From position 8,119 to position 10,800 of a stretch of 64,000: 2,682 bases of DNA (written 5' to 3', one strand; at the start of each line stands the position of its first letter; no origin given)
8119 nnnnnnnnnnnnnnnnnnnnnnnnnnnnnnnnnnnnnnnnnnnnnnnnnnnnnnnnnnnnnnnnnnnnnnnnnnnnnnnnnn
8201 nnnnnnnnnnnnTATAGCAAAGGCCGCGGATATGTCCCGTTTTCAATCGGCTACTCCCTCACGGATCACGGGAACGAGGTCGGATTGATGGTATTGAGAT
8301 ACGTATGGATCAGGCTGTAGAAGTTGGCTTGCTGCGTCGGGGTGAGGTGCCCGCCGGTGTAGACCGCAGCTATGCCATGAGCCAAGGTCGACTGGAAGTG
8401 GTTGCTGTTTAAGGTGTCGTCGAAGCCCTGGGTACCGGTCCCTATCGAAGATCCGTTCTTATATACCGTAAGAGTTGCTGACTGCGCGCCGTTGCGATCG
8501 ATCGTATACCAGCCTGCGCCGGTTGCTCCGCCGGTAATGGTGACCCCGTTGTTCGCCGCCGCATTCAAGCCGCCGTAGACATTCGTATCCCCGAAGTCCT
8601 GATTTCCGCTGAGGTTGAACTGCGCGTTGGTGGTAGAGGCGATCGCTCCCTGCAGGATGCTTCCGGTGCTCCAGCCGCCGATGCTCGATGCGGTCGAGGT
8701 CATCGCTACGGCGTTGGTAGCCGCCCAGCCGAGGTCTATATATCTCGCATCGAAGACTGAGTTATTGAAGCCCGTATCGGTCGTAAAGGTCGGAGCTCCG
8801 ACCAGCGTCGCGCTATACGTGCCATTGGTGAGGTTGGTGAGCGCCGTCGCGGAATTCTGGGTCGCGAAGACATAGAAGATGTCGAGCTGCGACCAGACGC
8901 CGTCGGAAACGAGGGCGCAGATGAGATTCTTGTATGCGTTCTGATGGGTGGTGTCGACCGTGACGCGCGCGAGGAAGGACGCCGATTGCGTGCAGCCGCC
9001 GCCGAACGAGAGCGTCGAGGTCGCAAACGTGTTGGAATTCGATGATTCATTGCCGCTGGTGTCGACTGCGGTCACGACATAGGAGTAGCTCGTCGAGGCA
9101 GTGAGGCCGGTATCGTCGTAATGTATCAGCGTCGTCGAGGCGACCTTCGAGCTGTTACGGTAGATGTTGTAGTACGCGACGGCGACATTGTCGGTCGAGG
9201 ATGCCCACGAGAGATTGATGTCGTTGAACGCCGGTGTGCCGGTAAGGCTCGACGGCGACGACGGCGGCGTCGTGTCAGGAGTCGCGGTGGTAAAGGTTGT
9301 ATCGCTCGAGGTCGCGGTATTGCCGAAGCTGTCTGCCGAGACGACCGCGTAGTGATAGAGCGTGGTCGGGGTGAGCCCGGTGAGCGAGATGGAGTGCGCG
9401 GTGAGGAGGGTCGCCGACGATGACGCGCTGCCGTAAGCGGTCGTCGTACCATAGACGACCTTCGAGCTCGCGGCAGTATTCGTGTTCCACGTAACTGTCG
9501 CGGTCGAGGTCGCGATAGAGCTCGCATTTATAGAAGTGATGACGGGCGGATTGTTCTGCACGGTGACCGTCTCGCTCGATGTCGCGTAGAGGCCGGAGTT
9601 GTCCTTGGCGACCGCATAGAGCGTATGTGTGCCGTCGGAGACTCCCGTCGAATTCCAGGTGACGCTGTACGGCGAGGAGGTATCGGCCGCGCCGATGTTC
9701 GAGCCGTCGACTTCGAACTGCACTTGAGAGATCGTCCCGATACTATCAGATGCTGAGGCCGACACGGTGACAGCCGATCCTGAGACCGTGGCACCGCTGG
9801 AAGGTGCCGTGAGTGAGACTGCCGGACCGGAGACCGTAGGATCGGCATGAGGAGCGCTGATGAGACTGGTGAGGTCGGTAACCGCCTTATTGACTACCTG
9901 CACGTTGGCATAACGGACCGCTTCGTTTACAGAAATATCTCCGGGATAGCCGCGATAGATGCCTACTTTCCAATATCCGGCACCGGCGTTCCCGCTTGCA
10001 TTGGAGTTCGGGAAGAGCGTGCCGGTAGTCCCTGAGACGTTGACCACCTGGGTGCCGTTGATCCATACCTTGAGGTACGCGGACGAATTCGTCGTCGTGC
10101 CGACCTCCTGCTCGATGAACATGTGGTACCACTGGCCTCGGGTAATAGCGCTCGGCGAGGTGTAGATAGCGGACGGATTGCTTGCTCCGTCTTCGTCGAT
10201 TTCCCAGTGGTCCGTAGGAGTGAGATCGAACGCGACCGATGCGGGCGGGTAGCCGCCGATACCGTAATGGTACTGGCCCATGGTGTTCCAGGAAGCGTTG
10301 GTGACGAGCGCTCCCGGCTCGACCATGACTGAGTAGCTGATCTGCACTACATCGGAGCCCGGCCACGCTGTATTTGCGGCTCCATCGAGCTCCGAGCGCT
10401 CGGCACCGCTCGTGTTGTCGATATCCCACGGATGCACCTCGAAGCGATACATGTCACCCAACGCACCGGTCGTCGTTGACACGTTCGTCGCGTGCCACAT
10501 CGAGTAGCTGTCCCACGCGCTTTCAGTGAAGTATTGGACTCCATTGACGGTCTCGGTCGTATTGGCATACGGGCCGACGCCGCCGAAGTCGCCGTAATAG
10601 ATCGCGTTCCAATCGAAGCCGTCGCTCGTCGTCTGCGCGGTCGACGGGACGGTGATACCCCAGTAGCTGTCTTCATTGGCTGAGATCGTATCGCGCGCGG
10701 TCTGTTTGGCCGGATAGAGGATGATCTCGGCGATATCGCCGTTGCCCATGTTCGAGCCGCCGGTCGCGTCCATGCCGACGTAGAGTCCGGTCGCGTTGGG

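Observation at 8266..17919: A 3217-aa surface protein combining PG-binding-like, Ig-like, FN3-like and two polysaccharide-lyase/lectin-like regions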

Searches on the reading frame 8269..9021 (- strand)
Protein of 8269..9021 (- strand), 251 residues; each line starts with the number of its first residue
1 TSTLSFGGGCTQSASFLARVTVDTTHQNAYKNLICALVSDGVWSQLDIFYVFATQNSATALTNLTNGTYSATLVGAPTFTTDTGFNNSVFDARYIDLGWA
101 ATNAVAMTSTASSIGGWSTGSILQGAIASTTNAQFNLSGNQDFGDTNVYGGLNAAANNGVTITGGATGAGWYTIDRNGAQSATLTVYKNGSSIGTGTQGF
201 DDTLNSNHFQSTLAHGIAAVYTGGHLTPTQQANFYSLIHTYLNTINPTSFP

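Call 8: search_protein_families(library=pfam, proteins=[window:8269-9021:-], max_evalue=1)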
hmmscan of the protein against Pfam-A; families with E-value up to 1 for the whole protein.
window:8269-9021:- (251 aa): 0 families

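Call 13: search_solved_structures(query=window:8269-9021:-, max_evalue=10, show_alignments=1)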
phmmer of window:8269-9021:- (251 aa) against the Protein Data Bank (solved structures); distinct sequences matched with E-value up to 10: 3.
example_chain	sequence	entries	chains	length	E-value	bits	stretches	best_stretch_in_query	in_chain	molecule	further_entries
1tz5_A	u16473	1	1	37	0.078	15.9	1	218-246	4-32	Pancreatic prohormone,neuropeptide Y,Pancreatic prohormone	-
1tyj_A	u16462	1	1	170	0.11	15.5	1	110-199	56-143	cellulosomal scaffoldin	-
2y3n_A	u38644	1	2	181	0.13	15.2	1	90-199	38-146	CELLULOSOMAL SCAFFOLDIN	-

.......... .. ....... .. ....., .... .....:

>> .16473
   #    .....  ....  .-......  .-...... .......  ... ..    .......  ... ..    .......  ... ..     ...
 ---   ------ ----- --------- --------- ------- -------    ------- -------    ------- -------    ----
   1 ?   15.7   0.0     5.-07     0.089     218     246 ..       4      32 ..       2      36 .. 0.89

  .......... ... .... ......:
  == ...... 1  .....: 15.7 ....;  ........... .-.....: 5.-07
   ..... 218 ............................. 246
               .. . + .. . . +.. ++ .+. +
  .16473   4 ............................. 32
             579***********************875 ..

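Call 20: find_homologous_proteins(query=window:8269-9021:-, max_evalue=0.001)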
Query window:8269-9021:- (251 aa): 3 proteins with E <= 0.001 among 2374 candidates.
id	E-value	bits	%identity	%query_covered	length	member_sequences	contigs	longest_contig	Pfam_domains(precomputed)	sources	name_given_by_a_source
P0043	3.8e-30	123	38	96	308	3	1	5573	-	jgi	jgi:hypothetical protein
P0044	2.6e-24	104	35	98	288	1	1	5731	-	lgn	-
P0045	6.1e-5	41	32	89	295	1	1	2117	-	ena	-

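Call 43: search_protein_representatives(alignment_id=A2)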
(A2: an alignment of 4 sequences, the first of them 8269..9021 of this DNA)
Query: 4 sequences, 276 profile positions. Proteins with E-value up to 0.001 (for the whole library): 8886; up to 1e-10: 5744; up to 1e-30: 778. The best 150 are listed.
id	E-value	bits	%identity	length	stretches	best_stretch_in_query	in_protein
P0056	2.3e-147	506.2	-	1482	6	46-275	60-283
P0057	5.4e-132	455.8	-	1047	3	30-266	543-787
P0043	3.0e-109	381.2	-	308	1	3-276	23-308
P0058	5.6e-105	367.2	-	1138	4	42-271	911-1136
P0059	1.4e-100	352.7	-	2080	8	44-273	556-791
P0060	2.7e-100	351.8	-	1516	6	46-271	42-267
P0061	9.9e-97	340.1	-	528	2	26-273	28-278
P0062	1.1e-90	320.3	-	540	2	12-267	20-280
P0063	1.5e-89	316.6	-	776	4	30-271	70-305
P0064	2.0e-85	303.0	-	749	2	20-272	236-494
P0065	1.9e-84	299.8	-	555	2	29-271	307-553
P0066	4.6e-78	278.9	-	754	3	35-273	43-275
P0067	7.9e-78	278.1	-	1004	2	26-271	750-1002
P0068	1.1e-76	274.3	-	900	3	40-266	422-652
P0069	1.7e-75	270.5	-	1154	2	30-271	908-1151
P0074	6.5e-69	248.9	-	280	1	30-271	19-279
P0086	5.8e-61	222.8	-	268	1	19-271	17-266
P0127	5.2e-52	193.4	-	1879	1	22-271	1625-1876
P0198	1.1e-45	172.7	-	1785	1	30-271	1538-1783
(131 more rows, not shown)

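Call 45: search_protein_families(library=phrogs, proteins=[window:8269-9021:-, P0074, P0086, P0043], max_evalue=0.001)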
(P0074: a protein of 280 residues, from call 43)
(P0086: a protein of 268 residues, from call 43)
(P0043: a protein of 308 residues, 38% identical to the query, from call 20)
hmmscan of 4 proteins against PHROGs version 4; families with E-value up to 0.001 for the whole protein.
window:8269-9021:- (251 aa): 1 family
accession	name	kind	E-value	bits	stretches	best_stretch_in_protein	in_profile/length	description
phrog_18498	-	unknown function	6.4e-07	28.4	1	14-199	428-617/1220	-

P0074 (280 aa): 0 families

P0086 (268 aa): 2 families
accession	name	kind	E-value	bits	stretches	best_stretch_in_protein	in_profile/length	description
phrog_26223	-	unknown function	1.5e-15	57.7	1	31-256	542-766/775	-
phrog_18498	-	unknown function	3.7e-13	49.1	1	29-261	427-668/1220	-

P0043 (308 aa): 1 family
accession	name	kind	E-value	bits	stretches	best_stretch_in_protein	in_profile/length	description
phrog_26223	-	unknown function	6e-10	39.1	1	67-299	536-772/775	-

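Call 46: search_protein_families(library=pfam, proteins=[P0056, P0057, P0061, P0064, P0074, P0086, P0127, P0198, P0067], max_evalue=0.001)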
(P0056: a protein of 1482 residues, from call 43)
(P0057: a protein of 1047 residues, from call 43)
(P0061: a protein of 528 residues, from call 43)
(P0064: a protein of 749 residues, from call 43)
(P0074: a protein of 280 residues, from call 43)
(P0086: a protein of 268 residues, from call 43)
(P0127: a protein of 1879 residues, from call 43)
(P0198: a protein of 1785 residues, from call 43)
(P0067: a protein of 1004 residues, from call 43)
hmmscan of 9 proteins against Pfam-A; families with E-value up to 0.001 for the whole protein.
P0056 (1482 aa): 2 families
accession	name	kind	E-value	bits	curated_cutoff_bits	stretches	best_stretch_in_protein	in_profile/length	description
PF07904.18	Eaf7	-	1.4e-05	25.9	22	0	67-92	41-66/97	Chromatin modification-related protein EAF7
PF08662.17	eIF2A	-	0.00023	21.6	20.5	0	1276-1320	129-173/194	Eukaryotic translation initiation factor eIF2A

P0057 (1047 aa): 0 families

P0061 (528 aa): 0 families

P0064 (749 aa): 0 families

P0074 (280 aa): 0 families

P0086 (268 aa): 0 families

P0127 (1879 aa): 6 families
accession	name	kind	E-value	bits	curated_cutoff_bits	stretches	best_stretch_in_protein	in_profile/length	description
PF00041.27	fn3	-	3.1e-31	107.9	25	4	1337-1413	2-79/84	Fibronectin type III domain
PF01471.23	PG_binding_1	-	1.7e-27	95.8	23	2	39-94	1-56/57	Putative peptidoglycan binding domain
PF14099.13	Polysacc_lyase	-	1.2e-12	48.6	29.9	1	1130-1295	29-201/210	Polysaccharide lyase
PF25788.1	Ig_Rha78A_N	-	1.9e-08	35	27.4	0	724-800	12-101/105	Rha78A-like, N-terminal immunoglobulin domain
PF18370.7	RGI_lyase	-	2e-06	28.5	27.8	0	1345-1403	13-72/86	Rhamnogalacturonan I lyases beta-sheet domain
PF06486.16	DUF1093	-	3.2e-05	24.9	26.3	0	1375-1408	11-45/81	Protein of unknown function (DUF1093)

P0198 (1785 aa): 0 families

P0067 (1004 aa): 0 families

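Call 55: predict_structure(alignment_id=A4)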
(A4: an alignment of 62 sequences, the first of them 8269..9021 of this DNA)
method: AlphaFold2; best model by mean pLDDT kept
length: 251 residues; sequences in the alignment: 62
mean_pLDDT: 83.8   pTM: 0.87
mean pLDDT of the five models: 83.8, 83.7, 83.3, 83.2, 83.0
residues with pLDDT >= 90: 139; 70-90: 54; 50-70: 52; < 50: 6
segments of 3 or more residues with pLDDT < 50: 1-5
pLDDT, mean of each block of 10 residues (from residue 1): 58 97 98 98 95 98 93 93 86 83 70 91 61 55 71 74 75 85 91 90 64 78 95 98 97 90
secondary structure, 60 per line:
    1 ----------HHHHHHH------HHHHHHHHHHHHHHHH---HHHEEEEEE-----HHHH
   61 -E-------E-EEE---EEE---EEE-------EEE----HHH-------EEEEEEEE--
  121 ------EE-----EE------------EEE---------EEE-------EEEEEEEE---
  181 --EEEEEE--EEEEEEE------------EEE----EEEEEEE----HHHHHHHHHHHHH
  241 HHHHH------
elements in order: H11-17 H24-39 E46-51 H57-60 E72-74 E78-80 E84-86 E94-96 E111-118 E148-150 E160-162 E170-177 E183-188 E191-197 E210-212 E217-223 H228-245

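Call 58: fold_search(model_id=the predicted structure, library=pdb)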
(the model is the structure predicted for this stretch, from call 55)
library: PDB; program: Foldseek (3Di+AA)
matches with E <= 10: 461; with E <= 0.001: 100
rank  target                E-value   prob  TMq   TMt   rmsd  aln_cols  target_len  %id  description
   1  5hon_A                7.8e-07  1.00  0.49  0.57   7.2       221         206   14  Structure of Domain 4 of AbnA, a GH43 extracellular arabinanase from Geobacillus stearothermophilus, in complex with a (released 2017-02-01)
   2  5ho2                  1.0e-06  1.00  0.51  0.18   6.8       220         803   16  Crystal structure of AbnA (open conformation), a GH43 extracellular arabinanase from Geobacillus stearothermophilus (released 2017-02-01)
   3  5ho0                  1.6e-06  1.00  0.47  0.17   6.9       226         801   15  Crystal structure of AbnA (closed conformation), a GH43 extracellular arabinanase from Geobacillus stearothermophilus (released 2017-02-01)
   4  5hp6                  8.2e-06  1.00  0.40  0.14   9.8       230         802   15  Structure of AbnA, a GH43 extracellular arabinanase from Geobacillus stearothermophilus (a new conformational state) (released 2017-02-01)
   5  9qc7_B                1.5e-05  1.00  0.46  0.13  19.6       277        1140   12  BoNT-NTNH complex from Clostridium botulinum Serotype B1 (released 2025-09-10)
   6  9qco_A                1.8e-05  1.00  0.44  0.13   7.8       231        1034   13  NTNH-HA70 complex from Clostridium botulinum Serotype B1 (released 2025-09-10)
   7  3v0a_B                2.6e-05  1.00  0.48  0.13  11.2       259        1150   12  2.7 angstrom crystal structure of BoNT/Ai in complex with NTNHA (released 2012-03-14)
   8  3rmy_D                4.7e-05  1.00  0.50  0.33   5.8       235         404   11  Crystal structure of HCR/D W1238A mutant (released 2011-06-01)
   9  8byp_N                4.7e-05  1.00  0.49  0.13   5.0       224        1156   14  Botulinum neurotoxin serotype X in complex with NTNH/X (released 2023-02-08)
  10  3rsj_A                4.7e-05  1.00  0.47  0.31   6.5       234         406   13  Structure of HCRF in complex with Ganglioside GD1a (released 2011-08-17)
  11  9ark_A                5.0e-05  1.00  0.49  0.12  16.7       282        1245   11  CryoEM structure of BoNT-NTNH-OrfX2 complex from Clostridium botulinum E1, minor class (released 2025-01-22)
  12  6hox                  5.3e-05  1.00  0.47  0.30   7.3       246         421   10  Crystal structure of the binding domain of Paraclostridial Mosquitocidal Protein 1 (released 2019-07-10)
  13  7ce2_A                6.0e-05  1.00  0.47  0.28   8.4       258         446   12  The Crystal structure of TeNT Hc complexed with neutralizing antibody (released 2021-04-07)
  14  3rmy_B                6.4e-05  1.00  0.47  0.32   6.2       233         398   14  Crystal structure of HCR/D W1238A mutant (released 2011-06-01)
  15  7qpt_A                7.2e-05  1.00  0.52  0.33   6.1       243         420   10  Botulinum neurotoxin A4 cell binding domain in complex with GD1a oligosaccharide (released 2022-03-16)
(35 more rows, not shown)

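Call 63: search_dna_similar(query=window:8269-9021:-, collection=phages, mode=protein, max_evalue=0.001, max_rows=15)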
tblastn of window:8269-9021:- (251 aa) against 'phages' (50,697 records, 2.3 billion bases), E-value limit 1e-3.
Records with a match: 9; places in all: 9; records where one place covers at least 80% of the query: 7.
Best place of each record, by identity: <60% 9.
By first word of the organism name: Sinorhizobium 7; Mesorhizobium 1; Microcystis 1.
By host as written in the record: Sinorhizobium meliloti 7; Mesorhizobium loti R7ANS 1; Microcystis wesenbergii 1.
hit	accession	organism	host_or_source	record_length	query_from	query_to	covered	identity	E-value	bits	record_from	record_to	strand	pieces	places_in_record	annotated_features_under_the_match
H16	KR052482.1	Sinorhizobium phage phiN3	Sinorhizobium meliloti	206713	12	245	93%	25.9%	5e-6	53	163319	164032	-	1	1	putative YapH protein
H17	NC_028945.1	Sinorhizobium phage phiN3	Sinorhizobium meliloti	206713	12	245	93%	25.9%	5e-6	53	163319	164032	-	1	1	putative YapH protein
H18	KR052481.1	Sinorhizobium phage phiM19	Sinorhizobium meliloti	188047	12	245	93%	25.5%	2e-5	51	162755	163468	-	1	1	hypothetical protein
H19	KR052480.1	Sinorhizobium phage phiM7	Sinorhizobium meliloti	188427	12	245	93%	25.5%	2e-5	51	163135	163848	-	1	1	hypothetical protein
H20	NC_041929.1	Sinorhizobium phage phiM7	Sinorhizobium meliloti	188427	12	245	93%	25.5%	2e-5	51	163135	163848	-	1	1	hypothetical protein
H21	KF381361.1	Sinorhizobium phage phiM12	Sinorhizobium meliloti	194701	12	245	93%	25.5%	2e-5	51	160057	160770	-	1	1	hypothetical protein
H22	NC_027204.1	Sinorhizobium phage phiM12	Sinorhizobium meliloti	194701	12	245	93%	25.5%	2e-5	51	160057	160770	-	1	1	hypothetical protein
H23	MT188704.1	Mesorhizobium phage Cp1R7A-A1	Mesorhizobium loti R7ANS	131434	20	99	32%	36.0%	7e-4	46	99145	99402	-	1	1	hypothetical protein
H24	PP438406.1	Microcystis phage Mwe-JY13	Microcystis wesenbergii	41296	15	85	28%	35.6%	1e-5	52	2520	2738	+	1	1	hypothetical protein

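Call 66: find_encoding_contigs(protein=P0127, flank=8000, max_places=3)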
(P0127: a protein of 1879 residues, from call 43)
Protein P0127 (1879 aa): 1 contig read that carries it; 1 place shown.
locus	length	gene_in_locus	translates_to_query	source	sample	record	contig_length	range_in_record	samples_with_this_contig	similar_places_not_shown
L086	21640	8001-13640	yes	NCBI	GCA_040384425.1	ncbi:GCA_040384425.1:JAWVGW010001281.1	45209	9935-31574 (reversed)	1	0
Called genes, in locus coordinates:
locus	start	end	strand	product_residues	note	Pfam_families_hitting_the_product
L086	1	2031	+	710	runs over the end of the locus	PF07953:Toxin_R_bind_N (faint), PF13385:Laminin_G_3, PF02210:Laminin_G_2 (faint), PF02973:Sialidase (faint), PF13385:Laminin_G_3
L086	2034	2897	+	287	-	-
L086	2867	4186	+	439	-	PF07953:Toxin_R_bind_N (faint), PF00354:Pentaxin (faint), PF13385:Laminin_G_3, PF02973:Sialidase (faint), PF13385:Laminin_G_3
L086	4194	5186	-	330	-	PF13354:Beta-lactamase2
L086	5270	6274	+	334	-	PF00044:Gp_dh_N, PF02800:Gp_dh_C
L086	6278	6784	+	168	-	PF02502:LacAB_rpiB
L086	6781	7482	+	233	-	PF00834:Ribul_P_3_epim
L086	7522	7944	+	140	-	-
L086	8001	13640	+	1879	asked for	PF01471:PG_binding_1, PF25788:Ig_Rha78A_N (faint), PF00041:fn3, PF18370:RGI_lyase (faint), PF00041:fn3 (weak), PF14099:Polysacc_lyase, PF00041:fn3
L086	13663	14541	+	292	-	PF13292:DXP_synthase_N, PF00456:Transketolase_N, PF00676:E1_dh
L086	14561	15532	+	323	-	PF02779:Transket_pyr, PF02780:Transketolase_C, PF22613:Transketolase_C_1 (weak)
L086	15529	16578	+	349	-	PF01471:PG_binding_1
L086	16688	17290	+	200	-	-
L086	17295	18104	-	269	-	PF00561:Abhydrolase_1 (weak), PF12146:Hydrolase_4, PF12697:Abhydrolase_6, PF00326:Peptidase_S9 (faint)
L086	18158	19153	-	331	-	PF00294:PfkB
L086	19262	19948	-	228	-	-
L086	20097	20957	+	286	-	PF01116:F_bP_aldolase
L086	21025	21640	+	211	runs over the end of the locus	PF01386:Ribosomal_L25p, PF14693:Ribosomal_TL5_C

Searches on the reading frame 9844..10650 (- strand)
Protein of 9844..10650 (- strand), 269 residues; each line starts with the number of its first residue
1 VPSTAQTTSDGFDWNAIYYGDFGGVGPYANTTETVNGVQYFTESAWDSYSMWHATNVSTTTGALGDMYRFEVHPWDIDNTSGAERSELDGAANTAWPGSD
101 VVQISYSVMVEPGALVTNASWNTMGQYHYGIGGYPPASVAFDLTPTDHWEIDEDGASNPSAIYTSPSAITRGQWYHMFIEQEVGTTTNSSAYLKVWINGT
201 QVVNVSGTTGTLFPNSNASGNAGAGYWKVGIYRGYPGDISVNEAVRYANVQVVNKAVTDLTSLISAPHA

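Call 8: search_protein_families(library=pfam, proteins=[window:9844-10650:-], max_evalue=1)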
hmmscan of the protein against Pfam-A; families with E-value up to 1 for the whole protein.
window:9844-10650:- (269 aa): 3 families
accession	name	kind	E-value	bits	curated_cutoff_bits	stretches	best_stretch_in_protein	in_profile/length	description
PF14099.13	Polysacc_lyase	-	1.7e-10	41.6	29.9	1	43-240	6-200/210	Polysaccharide lyase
PF13385.13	Laminin_G_3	-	0.011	16.3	27.6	1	132-228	44-127/151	Concanavalin A-like lectin/glucanases superfamily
PF06439.18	3keto-disac_hyd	-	0.031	14.8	26.8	1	164-210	117-156/187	3-keto-disaccharide hydrolase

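Call 45: search_protein_families(library=phrogs, proteins=[window:9844-10650:-], max_evalue=0.001)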
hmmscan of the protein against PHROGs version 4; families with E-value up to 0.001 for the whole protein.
window:9844-10650:- (269 aa): 0 families
